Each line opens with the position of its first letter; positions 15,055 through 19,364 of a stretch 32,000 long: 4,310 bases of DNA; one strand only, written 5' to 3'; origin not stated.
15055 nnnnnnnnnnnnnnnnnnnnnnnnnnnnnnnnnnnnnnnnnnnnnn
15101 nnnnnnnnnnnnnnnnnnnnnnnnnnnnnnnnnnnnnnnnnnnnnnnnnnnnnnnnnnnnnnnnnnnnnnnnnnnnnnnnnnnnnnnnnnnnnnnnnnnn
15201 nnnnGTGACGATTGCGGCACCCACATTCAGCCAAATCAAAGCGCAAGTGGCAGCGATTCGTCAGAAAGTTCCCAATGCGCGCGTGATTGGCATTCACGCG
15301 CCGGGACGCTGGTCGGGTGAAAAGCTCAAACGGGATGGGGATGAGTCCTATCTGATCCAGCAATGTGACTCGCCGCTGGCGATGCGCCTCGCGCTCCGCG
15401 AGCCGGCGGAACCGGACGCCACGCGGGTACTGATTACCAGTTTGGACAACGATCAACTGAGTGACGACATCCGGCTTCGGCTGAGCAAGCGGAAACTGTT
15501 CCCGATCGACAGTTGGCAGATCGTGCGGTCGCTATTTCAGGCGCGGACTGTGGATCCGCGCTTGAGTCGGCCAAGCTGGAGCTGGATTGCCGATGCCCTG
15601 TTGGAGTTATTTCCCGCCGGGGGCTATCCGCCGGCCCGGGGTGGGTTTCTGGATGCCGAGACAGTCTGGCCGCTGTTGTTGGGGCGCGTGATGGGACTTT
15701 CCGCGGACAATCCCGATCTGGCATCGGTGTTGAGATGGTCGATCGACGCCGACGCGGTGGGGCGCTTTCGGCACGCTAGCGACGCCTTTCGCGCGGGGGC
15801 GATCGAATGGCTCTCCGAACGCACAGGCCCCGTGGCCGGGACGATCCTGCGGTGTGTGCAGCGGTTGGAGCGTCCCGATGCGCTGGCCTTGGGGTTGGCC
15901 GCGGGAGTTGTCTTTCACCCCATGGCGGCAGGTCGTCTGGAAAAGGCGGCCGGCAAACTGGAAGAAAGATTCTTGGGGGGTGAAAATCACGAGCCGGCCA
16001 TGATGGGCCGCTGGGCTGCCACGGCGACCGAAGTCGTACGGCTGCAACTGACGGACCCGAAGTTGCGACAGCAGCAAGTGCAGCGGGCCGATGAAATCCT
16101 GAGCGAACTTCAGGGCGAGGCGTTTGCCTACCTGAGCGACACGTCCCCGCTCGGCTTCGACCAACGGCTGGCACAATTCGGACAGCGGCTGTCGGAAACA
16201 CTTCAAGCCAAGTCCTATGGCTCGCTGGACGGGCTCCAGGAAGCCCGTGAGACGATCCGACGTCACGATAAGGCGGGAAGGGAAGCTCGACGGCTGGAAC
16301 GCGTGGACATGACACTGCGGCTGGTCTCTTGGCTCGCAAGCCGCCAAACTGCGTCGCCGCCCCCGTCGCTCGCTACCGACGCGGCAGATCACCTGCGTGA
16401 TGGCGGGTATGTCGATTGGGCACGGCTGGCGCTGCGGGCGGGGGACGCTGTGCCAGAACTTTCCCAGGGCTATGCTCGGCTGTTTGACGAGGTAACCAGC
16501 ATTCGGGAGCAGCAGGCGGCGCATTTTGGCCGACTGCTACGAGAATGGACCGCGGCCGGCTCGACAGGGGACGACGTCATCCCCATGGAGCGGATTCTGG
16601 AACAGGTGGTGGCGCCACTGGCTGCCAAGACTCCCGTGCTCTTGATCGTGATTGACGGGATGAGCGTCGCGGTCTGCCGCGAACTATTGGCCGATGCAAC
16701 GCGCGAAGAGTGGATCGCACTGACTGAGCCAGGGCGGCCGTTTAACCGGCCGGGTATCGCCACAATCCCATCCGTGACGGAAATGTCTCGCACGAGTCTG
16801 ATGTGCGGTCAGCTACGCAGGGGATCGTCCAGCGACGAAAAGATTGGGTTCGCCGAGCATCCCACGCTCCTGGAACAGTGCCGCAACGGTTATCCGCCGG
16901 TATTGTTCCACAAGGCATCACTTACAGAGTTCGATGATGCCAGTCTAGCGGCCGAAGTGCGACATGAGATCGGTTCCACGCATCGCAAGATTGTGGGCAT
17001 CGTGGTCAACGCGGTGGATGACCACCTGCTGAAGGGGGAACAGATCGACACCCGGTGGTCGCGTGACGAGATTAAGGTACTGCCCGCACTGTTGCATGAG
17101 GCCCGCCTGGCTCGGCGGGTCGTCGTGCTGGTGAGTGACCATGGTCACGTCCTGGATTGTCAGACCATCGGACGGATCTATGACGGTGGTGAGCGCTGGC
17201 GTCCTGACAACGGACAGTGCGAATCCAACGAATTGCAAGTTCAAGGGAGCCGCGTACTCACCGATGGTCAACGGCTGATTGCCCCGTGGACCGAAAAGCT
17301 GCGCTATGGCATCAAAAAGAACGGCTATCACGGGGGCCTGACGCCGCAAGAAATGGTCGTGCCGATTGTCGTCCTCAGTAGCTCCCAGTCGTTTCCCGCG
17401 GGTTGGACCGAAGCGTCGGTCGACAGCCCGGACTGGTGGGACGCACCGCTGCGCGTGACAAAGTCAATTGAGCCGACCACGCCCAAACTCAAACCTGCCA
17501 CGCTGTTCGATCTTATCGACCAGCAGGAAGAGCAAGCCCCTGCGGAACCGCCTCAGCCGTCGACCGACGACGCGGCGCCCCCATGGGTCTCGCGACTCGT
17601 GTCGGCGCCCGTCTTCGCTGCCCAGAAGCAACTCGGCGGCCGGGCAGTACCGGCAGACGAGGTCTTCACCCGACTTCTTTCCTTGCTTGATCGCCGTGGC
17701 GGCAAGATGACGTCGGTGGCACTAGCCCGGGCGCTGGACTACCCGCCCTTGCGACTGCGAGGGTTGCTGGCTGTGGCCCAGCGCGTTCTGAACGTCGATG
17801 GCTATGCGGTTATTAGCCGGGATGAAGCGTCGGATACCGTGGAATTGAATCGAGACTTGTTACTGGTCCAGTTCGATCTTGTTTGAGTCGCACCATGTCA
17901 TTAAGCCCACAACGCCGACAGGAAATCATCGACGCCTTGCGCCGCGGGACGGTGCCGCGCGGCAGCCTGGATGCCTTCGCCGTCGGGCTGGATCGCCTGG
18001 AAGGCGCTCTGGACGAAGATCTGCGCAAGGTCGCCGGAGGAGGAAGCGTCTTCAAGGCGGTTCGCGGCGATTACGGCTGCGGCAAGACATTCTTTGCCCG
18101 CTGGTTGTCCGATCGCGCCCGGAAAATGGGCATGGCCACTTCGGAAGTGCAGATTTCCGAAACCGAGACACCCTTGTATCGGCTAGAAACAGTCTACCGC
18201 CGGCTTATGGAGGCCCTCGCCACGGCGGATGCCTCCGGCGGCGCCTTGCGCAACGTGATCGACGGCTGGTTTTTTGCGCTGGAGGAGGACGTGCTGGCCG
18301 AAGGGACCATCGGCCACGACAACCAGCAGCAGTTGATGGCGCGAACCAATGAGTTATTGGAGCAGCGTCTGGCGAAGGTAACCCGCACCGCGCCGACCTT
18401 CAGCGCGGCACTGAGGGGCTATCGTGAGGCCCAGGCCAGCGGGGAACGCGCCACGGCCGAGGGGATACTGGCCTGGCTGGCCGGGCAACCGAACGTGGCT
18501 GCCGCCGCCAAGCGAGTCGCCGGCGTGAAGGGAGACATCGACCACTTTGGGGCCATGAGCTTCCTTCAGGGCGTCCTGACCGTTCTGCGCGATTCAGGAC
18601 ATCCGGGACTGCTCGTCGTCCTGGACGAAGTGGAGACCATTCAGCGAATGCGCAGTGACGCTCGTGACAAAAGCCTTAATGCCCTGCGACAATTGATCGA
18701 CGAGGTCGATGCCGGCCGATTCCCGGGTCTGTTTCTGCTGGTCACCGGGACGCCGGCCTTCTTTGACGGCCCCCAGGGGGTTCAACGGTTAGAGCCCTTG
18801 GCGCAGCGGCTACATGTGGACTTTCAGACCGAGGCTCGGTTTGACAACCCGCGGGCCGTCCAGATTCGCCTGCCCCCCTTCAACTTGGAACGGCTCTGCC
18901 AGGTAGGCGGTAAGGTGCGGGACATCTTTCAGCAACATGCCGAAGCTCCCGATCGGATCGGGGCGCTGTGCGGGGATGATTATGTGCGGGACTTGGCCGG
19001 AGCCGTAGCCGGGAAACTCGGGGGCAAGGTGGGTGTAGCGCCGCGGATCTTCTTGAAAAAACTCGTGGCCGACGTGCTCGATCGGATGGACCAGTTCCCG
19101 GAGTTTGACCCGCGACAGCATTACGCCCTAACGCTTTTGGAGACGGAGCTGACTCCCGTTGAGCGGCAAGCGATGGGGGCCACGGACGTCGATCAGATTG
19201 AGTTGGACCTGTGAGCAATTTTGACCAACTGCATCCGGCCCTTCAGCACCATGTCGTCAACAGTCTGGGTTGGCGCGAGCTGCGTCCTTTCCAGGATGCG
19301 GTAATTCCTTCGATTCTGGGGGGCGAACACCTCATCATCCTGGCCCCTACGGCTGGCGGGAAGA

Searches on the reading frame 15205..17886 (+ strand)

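Call 4: search_protein_families(library=pfam, proteins=[window:15205-17886:+], max_evalue=0.01)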
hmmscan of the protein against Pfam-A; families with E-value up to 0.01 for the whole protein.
window:15205-17886:+ (893 aa): 1 family
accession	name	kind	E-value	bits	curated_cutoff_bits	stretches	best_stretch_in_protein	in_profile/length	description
PF08665.17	PglZ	-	0.0003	21.3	25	1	478-650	3-174/179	PglZ domain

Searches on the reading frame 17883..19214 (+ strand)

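Call 4: search_protein_families(library=pfam, proteins=[window:17883-19214:+], max_evalue=0.01)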
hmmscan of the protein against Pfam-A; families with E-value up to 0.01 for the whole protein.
window:17883-19214:+ (443 aa): 4 families
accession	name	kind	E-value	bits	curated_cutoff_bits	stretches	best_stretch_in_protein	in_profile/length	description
PF10923.14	BrxC_BrxD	-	1.5e-143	479.1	22.2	1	8-416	2-412/414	BREX system ATP-binding protein BrxC/D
PF13191.12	AAA_16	-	8.4e-09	36.6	32.6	1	35-277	4-161/167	AAA ATPase domain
PF13401.12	AAA_22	-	5.9e-05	23.8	27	0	60-163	10-83/130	AAA domain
PF00004.35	AAA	-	0.0023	18.8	21.2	0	233-278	51-98/131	ATPase family associated with various cellular activities (AAA)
